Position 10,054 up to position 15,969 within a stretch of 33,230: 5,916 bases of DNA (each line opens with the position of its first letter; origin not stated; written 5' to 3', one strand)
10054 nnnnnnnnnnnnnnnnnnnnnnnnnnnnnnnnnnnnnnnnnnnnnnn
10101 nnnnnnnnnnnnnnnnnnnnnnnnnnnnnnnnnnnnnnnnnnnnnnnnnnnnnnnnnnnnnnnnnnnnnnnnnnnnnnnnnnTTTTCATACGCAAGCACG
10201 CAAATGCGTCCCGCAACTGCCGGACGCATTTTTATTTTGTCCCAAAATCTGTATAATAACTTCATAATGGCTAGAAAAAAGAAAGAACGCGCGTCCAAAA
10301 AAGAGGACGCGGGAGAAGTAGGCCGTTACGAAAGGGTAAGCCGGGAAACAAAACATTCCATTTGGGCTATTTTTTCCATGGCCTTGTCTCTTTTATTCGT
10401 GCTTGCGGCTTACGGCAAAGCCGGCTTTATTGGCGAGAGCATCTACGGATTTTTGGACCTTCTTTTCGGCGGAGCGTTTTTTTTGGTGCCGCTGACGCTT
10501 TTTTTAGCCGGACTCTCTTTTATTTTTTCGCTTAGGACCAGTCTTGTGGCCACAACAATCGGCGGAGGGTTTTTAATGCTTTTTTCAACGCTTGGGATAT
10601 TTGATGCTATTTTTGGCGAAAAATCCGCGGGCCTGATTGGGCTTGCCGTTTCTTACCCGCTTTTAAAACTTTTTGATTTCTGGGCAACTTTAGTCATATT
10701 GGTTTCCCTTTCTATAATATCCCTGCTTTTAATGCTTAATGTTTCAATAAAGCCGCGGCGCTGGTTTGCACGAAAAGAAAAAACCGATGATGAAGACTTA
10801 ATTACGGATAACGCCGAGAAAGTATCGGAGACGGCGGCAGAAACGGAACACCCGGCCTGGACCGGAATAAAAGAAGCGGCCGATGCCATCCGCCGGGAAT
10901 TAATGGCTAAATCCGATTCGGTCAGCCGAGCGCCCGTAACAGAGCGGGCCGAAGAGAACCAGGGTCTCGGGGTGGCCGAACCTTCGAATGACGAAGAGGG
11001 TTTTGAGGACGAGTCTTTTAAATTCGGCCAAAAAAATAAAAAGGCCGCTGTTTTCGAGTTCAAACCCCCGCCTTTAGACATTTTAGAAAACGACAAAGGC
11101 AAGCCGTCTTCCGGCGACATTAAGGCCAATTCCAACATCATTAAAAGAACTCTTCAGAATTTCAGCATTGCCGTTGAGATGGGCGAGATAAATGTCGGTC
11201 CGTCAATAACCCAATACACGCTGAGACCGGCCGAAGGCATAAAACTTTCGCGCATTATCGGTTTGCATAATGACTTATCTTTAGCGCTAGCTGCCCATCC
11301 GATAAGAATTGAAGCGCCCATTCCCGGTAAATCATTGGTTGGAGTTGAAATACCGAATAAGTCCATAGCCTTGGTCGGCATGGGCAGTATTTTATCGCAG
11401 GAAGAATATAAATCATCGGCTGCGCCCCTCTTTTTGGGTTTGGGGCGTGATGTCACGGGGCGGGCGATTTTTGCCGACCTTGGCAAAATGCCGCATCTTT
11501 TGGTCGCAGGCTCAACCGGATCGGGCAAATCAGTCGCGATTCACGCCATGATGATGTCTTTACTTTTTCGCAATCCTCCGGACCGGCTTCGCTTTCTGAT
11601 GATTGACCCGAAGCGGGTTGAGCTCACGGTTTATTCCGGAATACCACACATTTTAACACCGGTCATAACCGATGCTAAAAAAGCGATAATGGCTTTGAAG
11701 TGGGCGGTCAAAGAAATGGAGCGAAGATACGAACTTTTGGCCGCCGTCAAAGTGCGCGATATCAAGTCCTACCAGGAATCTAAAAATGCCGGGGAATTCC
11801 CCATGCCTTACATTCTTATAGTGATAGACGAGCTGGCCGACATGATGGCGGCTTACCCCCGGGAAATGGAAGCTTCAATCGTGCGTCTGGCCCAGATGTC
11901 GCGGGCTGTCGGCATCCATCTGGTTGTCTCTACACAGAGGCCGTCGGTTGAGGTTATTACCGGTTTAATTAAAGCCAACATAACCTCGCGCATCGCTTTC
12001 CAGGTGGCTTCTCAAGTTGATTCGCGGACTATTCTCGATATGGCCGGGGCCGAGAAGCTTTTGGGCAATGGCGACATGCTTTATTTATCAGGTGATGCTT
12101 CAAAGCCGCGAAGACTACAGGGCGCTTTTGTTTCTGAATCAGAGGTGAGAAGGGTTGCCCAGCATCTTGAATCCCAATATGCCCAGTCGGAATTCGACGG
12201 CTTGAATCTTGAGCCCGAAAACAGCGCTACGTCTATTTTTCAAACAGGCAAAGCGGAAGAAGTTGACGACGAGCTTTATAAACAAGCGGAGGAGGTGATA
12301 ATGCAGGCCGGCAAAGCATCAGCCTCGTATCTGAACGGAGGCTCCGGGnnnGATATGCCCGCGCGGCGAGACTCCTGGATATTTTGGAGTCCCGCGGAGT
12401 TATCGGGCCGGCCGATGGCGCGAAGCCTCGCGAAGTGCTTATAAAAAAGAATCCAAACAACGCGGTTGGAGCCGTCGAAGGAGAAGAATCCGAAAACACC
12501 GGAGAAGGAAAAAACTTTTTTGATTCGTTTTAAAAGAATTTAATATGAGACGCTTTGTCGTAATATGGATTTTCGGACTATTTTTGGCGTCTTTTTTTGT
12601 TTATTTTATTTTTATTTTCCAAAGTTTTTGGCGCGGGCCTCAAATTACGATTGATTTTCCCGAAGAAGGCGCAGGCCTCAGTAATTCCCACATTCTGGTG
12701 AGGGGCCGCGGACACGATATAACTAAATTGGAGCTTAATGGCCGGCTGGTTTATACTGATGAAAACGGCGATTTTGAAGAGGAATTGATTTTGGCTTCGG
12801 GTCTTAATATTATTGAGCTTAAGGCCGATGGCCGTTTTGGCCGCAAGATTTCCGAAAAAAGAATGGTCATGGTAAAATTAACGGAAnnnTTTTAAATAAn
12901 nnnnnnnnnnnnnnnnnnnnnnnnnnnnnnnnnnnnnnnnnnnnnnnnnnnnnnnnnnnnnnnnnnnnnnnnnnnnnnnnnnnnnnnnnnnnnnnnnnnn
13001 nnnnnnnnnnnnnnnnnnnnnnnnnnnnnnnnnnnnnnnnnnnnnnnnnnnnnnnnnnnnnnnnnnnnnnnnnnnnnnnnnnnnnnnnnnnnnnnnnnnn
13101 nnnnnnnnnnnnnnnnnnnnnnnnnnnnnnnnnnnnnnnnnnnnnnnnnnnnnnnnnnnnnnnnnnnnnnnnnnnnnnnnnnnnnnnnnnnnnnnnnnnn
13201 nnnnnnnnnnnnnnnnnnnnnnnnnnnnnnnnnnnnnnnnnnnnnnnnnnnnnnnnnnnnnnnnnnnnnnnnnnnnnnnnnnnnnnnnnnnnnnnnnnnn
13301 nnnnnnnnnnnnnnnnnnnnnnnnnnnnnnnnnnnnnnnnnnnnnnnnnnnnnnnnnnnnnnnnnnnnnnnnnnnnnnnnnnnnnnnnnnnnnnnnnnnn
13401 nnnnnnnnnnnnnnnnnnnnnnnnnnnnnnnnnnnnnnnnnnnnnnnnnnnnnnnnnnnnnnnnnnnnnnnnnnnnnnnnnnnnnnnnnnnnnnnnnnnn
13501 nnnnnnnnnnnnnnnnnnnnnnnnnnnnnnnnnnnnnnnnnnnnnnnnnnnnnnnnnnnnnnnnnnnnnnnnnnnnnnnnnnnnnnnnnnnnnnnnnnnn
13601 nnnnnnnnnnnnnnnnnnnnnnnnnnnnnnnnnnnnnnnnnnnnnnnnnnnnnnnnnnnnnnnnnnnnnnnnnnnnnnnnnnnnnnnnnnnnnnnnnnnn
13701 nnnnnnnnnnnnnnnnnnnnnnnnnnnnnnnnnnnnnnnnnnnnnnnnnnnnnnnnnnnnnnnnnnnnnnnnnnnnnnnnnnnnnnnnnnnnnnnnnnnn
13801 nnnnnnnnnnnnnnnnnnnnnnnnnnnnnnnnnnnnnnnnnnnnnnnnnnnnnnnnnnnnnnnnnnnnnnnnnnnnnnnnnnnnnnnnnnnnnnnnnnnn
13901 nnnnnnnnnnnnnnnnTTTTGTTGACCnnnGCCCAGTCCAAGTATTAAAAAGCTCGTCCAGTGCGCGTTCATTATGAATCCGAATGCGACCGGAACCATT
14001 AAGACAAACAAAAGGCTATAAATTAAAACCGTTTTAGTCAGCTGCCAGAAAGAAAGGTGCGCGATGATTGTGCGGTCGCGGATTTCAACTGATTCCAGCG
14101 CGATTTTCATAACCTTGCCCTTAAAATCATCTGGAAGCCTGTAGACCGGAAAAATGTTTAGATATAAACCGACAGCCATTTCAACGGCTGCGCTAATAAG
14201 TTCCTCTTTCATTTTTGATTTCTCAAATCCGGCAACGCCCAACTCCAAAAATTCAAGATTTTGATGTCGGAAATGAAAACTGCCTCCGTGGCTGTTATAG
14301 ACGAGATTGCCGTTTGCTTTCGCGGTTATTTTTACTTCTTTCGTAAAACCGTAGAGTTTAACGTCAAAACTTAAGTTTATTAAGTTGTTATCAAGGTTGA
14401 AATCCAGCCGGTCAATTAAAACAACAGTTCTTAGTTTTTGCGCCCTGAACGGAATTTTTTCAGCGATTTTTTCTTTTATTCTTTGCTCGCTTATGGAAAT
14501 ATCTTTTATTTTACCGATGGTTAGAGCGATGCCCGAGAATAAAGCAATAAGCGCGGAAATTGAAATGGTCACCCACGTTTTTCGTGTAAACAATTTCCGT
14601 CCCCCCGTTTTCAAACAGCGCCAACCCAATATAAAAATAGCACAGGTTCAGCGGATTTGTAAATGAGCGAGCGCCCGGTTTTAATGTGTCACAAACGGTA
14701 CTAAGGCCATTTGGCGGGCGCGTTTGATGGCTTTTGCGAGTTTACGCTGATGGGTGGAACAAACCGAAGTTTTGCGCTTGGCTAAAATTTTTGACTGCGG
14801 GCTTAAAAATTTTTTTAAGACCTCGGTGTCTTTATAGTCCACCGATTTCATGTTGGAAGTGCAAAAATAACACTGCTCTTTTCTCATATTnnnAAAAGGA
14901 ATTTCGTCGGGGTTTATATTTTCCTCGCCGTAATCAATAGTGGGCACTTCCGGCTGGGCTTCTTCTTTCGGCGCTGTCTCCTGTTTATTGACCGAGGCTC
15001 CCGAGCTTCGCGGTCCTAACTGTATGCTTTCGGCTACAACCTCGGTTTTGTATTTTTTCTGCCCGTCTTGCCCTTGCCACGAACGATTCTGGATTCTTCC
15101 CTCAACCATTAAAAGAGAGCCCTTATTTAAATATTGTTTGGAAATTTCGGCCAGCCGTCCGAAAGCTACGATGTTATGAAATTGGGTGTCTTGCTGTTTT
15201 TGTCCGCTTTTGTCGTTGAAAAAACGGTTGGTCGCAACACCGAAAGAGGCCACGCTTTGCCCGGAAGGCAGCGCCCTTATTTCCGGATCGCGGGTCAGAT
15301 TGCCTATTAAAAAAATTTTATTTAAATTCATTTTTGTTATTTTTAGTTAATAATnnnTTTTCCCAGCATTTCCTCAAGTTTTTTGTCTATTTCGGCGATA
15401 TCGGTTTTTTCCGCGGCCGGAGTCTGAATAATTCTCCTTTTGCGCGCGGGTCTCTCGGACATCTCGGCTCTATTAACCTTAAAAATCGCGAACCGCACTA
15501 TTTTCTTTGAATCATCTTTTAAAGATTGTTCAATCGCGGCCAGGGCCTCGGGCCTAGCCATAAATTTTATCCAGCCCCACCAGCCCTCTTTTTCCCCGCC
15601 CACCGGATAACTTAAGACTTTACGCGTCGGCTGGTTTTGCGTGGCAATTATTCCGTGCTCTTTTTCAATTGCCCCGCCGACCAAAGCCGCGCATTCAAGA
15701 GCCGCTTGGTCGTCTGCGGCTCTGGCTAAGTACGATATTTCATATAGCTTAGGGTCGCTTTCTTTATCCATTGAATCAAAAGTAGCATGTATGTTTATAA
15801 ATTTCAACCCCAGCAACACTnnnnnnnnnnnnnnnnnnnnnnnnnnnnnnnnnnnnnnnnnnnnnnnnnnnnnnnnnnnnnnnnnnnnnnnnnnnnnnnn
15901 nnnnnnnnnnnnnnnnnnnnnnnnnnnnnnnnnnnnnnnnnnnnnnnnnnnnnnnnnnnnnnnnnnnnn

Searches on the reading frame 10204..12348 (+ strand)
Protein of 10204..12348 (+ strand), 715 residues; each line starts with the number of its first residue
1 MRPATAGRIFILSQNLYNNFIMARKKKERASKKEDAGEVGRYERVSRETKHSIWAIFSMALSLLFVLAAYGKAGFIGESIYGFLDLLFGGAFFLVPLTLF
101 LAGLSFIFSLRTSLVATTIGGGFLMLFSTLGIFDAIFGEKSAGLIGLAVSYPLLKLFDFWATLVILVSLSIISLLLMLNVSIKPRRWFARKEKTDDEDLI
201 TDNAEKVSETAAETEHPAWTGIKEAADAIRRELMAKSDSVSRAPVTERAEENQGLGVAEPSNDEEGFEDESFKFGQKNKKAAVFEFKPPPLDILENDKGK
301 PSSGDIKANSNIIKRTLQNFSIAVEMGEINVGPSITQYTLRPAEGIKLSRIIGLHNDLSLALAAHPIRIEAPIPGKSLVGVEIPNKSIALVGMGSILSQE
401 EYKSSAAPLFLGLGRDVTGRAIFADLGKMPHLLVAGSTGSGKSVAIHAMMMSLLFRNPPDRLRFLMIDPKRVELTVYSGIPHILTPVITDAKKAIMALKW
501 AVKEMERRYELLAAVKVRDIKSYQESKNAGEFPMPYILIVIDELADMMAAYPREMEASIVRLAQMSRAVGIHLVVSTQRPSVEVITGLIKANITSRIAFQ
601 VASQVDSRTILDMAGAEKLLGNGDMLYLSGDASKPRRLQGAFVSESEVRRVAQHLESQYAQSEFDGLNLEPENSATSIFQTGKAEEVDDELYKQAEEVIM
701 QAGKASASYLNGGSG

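Call 48: search_protein_families(library=pfam, proteins=[window:10204-12348:+], max_evalue=0.001)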
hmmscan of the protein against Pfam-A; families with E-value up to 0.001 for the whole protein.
window:10204-12348:+ (715 aa): 3 families
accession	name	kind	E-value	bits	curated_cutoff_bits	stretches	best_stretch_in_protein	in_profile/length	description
PF01580.24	FtsK_SpoIIIE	-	1.2e-57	195.4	24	1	397-582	6-221/221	FtsK/SpoIIIE family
PF17854.6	FtsK_alpha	-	4.1e-28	98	22.9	1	289-385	2-101/101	FtsK alpha domain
PF20703.3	nSTAND1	-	0.00074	19.7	27.1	0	402-575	8-157/379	Novel STAND NTPase 1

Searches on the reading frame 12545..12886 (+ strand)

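Call 48: search_protein_families(library=pfam, proteins=[window:12545-12886:+], max_evalue=0.001)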
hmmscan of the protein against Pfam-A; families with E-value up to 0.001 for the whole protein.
window:12545-12886:+ (114 aa): 1 family
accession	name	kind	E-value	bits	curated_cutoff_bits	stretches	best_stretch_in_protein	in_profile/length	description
PF09136.16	Glucodextran_B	-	1.1e-07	32.1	27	1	32-111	1-82/83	Glucodextranase, domain B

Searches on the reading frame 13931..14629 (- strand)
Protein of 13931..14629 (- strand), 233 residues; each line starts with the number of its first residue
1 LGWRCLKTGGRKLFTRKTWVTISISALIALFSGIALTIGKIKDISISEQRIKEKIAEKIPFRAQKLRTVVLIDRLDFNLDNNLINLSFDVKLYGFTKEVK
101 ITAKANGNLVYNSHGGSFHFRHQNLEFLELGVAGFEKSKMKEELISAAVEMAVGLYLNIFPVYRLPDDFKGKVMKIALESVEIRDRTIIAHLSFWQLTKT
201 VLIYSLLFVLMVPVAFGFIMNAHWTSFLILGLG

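Call 48: search_protein_families(library=pfam, proteins=[window:13931-14629:-], max_evalue=0.001)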
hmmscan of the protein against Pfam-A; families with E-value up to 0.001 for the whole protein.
window:13931-14629:- (233 aa): 1 family
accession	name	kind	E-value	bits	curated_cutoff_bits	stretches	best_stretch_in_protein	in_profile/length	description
PF07273.18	DUF1439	-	2.7e-07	31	25.9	1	46-184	1-149/152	Protein of unknown function (DUF1439)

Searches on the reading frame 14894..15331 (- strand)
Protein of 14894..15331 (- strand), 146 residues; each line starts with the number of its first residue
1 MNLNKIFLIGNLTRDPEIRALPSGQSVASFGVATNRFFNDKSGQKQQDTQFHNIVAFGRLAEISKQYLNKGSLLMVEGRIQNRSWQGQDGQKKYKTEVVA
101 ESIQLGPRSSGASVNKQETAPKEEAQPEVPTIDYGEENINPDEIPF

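Call 48: search_protein_families(library=pfam, proteins=[window:14894-15331:-], max_evalue=0.001)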
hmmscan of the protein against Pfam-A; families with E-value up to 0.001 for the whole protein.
window:14894-15331:- (146 aa): 1 family
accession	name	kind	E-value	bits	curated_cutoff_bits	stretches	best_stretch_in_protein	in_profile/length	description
PF00436.31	SSB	-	8.2e-39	132.3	26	1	3-105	1-103/104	Single-strand binding protein family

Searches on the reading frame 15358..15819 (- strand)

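Call 48: search_protein_families(library=pfam, proteins=[window:15358-15819:-], max_evalue=0.001)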
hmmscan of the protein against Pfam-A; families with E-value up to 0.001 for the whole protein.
window:15358-15819:- (154 aa): 1 family
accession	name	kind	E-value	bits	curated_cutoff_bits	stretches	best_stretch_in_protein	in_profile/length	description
PF01250.22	Ribosomal_S6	-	1.1e-08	35.5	27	1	26-114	2-90/90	Ribosomal protein S6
